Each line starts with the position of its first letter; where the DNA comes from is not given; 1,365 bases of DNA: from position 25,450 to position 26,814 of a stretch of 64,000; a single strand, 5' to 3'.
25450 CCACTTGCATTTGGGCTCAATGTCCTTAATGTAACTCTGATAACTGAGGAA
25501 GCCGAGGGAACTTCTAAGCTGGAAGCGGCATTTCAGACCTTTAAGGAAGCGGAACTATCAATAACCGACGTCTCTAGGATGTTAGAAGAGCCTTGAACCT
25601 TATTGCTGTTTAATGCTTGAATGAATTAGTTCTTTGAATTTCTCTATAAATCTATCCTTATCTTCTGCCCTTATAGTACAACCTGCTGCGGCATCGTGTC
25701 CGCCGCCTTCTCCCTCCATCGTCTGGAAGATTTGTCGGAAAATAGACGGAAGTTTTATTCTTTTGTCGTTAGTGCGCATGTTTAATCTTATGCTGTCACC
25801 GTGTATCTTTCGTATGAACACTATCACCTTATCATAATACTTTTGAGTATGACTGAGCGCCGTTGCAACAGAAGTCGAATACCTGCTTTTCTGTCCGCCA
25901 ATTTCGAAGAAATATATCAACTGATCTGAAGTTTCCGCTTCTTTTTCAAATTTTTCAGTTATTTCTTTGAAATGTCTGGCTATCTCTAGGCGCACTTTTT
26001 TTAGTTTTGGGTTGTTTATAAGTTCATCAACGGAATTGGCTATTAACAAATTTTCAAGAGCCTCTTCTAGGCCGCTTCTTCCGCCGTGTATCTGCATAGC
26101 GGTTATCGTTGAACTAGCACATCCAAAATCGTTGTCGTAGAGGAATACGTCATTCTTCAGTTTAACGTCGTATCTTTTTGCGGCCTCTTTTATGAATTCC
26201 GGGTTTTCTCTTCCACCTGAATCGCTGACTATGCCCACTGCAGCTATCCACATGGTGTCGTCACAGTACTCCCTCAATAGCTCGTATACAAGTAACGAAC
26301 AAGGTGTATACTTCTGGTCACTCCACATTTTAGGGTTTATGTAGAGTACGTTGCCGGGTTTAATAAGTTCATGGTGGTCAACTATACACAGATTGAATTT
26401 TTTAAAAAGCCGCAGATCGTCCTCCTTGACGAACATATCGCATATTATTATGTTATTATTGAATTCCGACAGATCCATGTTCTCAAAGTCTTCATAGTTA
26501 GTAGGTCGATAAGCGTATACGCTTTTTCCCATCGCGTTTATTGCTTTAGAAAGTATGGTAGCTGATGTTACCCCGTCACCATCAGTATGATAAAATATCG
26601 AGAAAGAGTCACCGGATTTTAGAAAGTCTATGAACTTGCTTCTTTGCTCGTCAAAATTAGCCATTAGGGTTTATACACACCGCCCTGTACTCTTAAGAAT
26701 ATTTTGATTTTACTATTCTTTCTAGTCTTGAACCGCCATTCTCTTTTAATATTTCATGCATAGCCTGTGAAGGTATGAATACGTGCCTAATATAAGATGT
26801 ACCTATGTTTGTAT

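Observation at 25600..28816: Operon of a 707-aa tandem metallophosphoesterase (pseudo-enzyme copy plus active copy) and a DHH/DHHA1 phosphoesterase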

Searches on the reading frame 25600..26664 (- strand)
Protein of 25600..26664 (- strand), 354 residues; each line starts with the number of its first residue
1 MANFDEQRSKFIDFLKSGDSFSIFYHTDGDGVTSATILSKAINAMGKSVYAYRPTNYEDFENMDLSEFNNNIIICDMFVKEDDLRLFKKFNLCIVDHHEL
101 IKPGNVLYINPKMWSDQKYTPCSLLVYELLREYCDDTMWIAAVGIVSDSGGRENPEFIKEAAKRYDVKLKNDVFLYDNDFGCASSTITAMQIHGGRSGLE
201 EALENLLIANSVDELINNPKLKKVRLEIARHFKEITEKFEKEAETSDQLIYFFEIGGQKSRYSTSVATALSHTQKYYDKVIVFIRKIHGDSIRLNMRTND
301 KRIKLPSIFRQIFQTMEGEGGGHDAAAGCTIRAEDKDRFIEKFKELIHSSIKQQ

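Call 3: search_protein_families(library=pfam, proteins=[window:25600-26664:-], max_evalue=0.1)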
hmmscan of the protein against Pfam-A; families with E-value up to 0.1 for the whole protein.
window:25600-26664:- (354 aa): 2 families
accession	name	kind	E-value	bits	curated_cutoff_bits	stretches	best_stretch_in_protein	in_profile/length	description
PF02272.25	DHHA1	-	2.9e-13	50.6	25.9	1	269-348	21-101/102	DHHA1 domain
PF01368.27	DHH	-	2.3e-08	34.8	28.1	1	23-131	4-103/125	DHH family, N-terminal domain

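Call 4: search_protein_families(library=ncbifam, proteins=[window:25600-26664:-], max_evalue=0.1)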
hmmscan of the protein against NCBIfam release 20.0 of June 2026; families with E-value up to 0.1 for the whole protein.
window:25600-26664:- (354 aa): 9 families
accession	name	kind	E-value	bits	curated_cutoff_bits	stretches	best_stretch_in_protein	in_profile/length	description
NF053576.1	RecJ_archaeal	equivalog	8.9e-27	94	360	2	222-348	322-450/452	RecJ family nuclease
NF040701.1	RecJ_Meth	equivalog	6.3e-15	54.9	550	2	19-177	8-182/449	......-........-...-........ exonuclease RecJ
TIGR00644.1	recJ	equivalog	4.3e-14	51.7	396.9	2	15-116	51-164/546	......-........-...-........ exonuclease RecJ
NF053575.1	GAN_nuclease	exception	3e-07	29.4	850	1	291-351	408-464/467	GINS-associated RecJ family nuclease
NF053633.1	OlncasPapPhNrnA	equivalog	0.0099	14.8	350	1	220-336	196-303/317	bifunctional oligoribonuclease/PAP phosphatase NrnA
NF041200.1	mob_BfmA_Nterm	domain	0.022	15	24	1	224-289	6-71/81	BfmA/BtgA family mobilization protein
TIGR03683.1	A-tRNA_syn_arch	equivalog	0.024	12.9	744.7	1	212-345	767-899/902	alanine--tRNA ligase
NF008290.0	PRK11070.1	equivalog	0.026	13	900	0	319-352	425-458/577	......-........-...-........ exonuclease RecJ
NF008260.0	PRK11031.1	equivalog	0.1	11.6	624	0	189-227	204-242/496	guanosine-5'-triphosphate,3'-diphosphate diphosphatase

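Call 54: search_solved_structures(query=window:25600-26664:-, max_evalue=1)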
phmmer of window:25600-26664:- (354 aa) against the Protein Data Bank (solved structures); distinct sequences matched with E-value up to 1: 9.
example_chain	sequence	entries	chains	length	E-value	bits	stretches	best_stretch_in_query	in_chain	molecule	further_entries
6tvv_A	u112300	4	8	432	5.4e-08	35.2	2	22-177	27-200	MjaRecJ | nuclease RecJ2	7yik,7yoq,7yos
7ykv_A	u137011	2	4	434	2.5e-07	33.1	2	22-177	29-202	archaeal nuclease RecJ2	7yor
7bhi_A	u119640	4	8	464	4.6e-07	32.2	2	13-115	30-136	Conserved protein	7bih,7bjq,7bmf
5x4h_A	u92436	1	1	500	2.7e-06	29.7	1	16-149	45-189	Uncharacterized protein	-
5x4i_A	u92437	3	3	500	3.4e-06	29.3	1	16-149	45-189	Uncharacterized protein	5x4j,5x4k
5ghr_A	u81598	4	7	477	6.1e-05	25.2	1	292-352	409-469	SsDNA-specific exonuclease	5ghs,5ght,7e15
1ir6_A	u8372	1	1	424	0.22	13.5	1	13-124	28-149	exonuclease RecJ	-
8a8k_A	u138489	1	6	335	0.33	12.9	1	17-241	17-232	PAP phosphatase from Methanothermococcus thermolithotrophicus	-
2zxo_A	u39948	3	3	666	0.5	12.3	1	13-124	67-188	Single-stranded DNA specific exonuclease RecJ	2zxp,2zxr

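Call 66: find_homologous_proteins(query=window:25600-26664:-)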
Query window:25600-26664:- (354 aa): 42 proteins with E <= 0.001 among 1848 candidates.
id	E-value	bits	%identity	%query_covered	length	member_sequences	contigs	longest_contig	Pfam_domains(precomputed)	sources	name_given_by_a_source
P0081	7.7e-237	802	100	100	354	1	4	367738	PF01368.28,PF02272.25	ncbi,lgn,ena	-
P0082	2.5e-202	689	82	100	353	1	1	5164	PF01368.28,PF02272.25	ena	-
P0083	3.9e-108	379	48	99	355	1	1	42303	PF01368.28,PF02272.25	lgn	-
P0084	1.3e-107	378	47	99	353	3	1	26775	PF01368.28,PF02272.25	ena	-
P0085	9.8e-107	375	49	97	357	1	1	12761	PF01368.28,PF02272.25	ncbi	-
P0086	6.2e-101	356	49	97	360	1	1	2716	PF01368.28,PF02272.25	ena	-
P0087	2.9e-100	353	47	97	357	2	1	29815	PF01368.28,PF02272.25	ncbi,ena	-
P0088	1.1e-99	352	48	97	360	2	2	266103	PF01368.28,PF02272.25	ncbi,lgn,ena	-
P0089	4.3e-99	350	48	94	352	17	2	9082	PF01368.28,PF02272.25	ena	-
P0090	8.1e-99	349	45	99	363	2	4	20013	PF01368.28,PF02272.25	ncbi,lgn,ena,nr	ncbi:MAG: DHHA1 domain-containing protein [Candidatus Parvarchaeota archaeon]|nr:DHHA1 domain-contai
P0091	7.8e-97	342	45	97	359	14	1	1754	PF01368.28,PF02272.25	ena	-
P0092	1.3e-96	342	47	94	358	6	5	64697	PF01368.28,PF02272.25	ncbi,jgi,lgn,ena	jgi:single-stranded DNA-specific DHH superfamily exonuclease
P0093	3.3e-95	337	45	94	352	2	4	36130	PF01368.28,PF02272.25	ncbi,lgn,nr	ncbi:DHHA1 domain-containing protein [Candidatus Parvarchaeota archaeon]|nr:DHHA1 domain-containing 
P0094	1.3e-94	335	45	94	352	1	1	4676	PF01368.28,PF02272.25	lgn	-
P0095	8.0e-94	332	46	94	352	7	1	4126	PF01368.28,PF02272.25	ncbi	ncbi:MAG: DHHA1 domain-containing protein [Candidatus Parvarchaeum sp.]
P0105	2.1e-25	107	26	95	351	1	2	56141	PF01368.28,PF02272.25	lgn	-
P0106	9.2e-16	76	30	44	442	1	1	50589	PF21763.3,PF01368.28,PF02272.25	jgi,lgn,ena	-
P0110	2.2e-13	68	28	44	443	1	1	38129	PF21763.3,PF01368.28,PF02272.25,PF27767.1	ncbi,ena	-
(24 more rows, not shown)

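Call 67: find_encoding_contigs(protein=P0081, flank=3000, max_places=3)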
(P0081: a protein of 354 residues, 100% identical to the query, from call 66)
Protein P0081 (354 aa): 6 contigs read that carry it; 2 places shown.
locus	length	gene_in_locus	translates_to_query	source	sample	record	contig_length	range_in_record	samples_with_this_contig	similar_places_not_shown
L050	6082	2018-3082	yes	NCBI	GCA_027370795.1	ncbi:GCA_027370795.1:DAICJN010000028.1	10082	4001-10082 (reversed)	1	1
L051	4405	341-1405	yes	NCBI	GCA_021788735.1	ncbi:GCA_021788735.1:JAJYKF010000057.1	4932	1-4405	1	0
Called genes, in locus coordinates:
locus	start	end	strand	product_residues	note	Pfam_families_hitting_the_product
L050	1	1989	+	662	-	?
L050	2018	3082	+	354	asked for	PF01368:DHH, PF02272:DHHA1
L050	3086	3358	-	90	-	PF00736:EF1_GNE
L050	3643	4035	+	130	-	PF01981:PTH2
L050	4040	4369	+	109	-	-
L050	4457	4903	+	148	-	PF08378:NERD (weak)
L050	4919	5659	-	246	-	PF00705:PCNA_N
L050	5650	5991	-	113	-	-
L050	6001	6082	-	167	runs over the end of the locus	-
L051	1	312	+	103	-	?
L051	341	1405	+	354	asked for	PF01368:DHH, PF02272:DHHA1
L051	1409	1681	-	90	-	PF00736:EF1_GNE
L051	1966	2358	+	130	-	PF01981:PTH2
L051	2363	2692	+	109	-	-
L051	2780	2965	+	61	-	-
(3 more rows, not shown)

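Call 80: search_protein_families(library=pfam, proteins=[P0110, P0106, P0105], max_evalue=0.001)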
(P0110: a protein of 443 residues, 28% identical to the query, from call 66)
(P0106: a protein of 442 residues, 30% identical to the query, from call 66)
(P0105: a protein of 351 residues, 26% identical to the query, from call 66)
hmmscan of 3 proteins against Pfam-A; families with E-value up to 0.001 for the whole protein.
P0110 (443 aa): 3 families
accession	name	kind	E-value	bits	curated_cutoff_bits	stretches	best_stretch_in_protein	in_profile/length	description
PF21763.2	DHH_CID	-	6.3e-14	52.6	27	1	184-258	6-81/84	DHH-CID domain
PF01368.27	DHH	-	4.9e-12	46.7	28.1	1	21-142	1-120/125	DHH family, N-terminal domain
PF02272.25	DHHA1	-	9e-11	42.6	25.9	1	335-435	4-99/102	DHHA1 domain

P0106 (442 aa): 3 families
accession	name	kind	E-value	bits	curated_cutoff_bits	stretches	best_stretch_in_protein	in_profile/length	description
PF01368.27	DHH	-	1.6e-14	54.7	28.1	1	20-149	1-125/125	DHH family, N-terminal domain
PF02272.25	DHHA1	-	8.5e-12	45.9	25.9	1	333-435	4-100/102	DHHA1 domain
PF21763.2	DHH_CID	-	4.5e-11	43.4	27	1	183-252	6-76/84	DHH-CID domain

P0105 (351 aa): 2 families
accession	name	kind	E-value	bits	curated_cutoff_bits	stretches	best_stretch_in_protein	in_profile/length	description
PF02272.25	DHHA1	-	7.1e-14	52.5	25.9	1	271-348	20-98/102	DHHA1 domain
PF01368.27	DHH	-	4e-11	43.7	28.1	1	17-138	2-105/125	DHH family, N-terminal domain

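Call 81: search_protein_families(library=ncbifam, proteins=[P0110, P0106, P0105], max_evalue=0.001)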
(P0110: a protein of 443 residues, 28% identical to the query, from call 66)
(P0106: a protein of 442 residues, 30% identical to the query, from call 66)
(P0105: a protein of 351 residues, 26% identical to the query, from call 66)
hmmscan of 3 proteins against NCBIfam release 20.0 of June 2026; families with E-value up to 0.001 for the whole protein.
P0110 (443 aa): 5 families
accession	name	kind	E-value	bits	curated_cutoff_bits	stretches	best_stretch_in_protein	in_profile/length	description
NF053576.1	RecJ_archaeal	equivalog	1.4e-100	337.3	360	1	17-436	9-449/452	RecJ family nuclease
NF053575.1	GAN_nuclease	exception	5.4e-60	203.3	850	1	18-437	23-465/467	GINS-associated RecJ family nuclease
NF040701.1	RecJ_Meth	equivalog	3.5e-53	181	550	1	14-436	2-449/449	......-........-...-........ exonuclease RecJ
TIGR00644.1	recJ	equivalog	1.2e-25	89.8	396.9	2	3-156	41-216/546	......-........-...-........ exonuclease RecJ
NF053566.1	SSO0295_fam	equivalog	1.5e-06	27.5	350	1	168-321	128-273/334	SSO0295 family DNA-binding domain-containing protein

P0106 (442 aa): 6 families
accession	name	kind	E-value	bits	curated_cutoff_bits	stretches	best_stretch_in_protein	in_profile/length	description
NF053576.1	RecJ_archaeal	equivalog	3.5e-100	336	360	1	17-435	10-449/452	RecJ family nuclease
NF040701.1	RecJ_Meth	equivalog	2e-57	194.9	550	1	13-435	2-449/449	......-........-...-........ exonuclease RecJ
NF053575.1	GAN_nuclease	exception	6.2e-56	189.9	850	1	20-436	26-465/467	GINS-associated RecJ family nuclease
TIGR00644.1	recJ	equivalog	7.4e-27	93.8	396.9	2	2-154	37-215/546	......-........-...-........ exonuclease RecJ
NF008290.0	PRK11070.1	equivalog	0.00033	19.3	900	0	7-115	59-180/577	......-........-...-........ exonuclease RecJ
NF053566.1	SSO0295_fam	equivalog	0.00086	18.4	350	1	160-250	118-211/334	SSO0295 family DNA-binding domain-containing protein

P0105 (351 aa): 5 families
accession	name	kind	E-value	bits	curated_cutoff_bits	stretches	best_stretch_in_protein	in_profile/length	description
NF053576.1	RecJ_archaeal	equivalog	4.4e-32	111.5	360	2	9-159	6-153/452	RecJ family nuclease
TIGR00644.1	recJ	equivalog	2.4e-23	82.2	396.9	2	189-349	272-421/546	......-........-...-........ exonuclease RecJ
NF040701.1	RecJ_Meth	equivalog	3.2e-22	78.9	550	1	15-156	8-148/449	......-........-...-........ exonuclease RecJ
NF053575.1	GAN_nuclease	exception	1.3e-14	53.7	850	2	15-169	25-186/467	GINS-associated RecJ family nuclease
NF008290.0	PRK11070.1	equivalog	4.2e-13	48.6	900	1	188-345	295-448/577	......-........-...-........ exonuclease RecJ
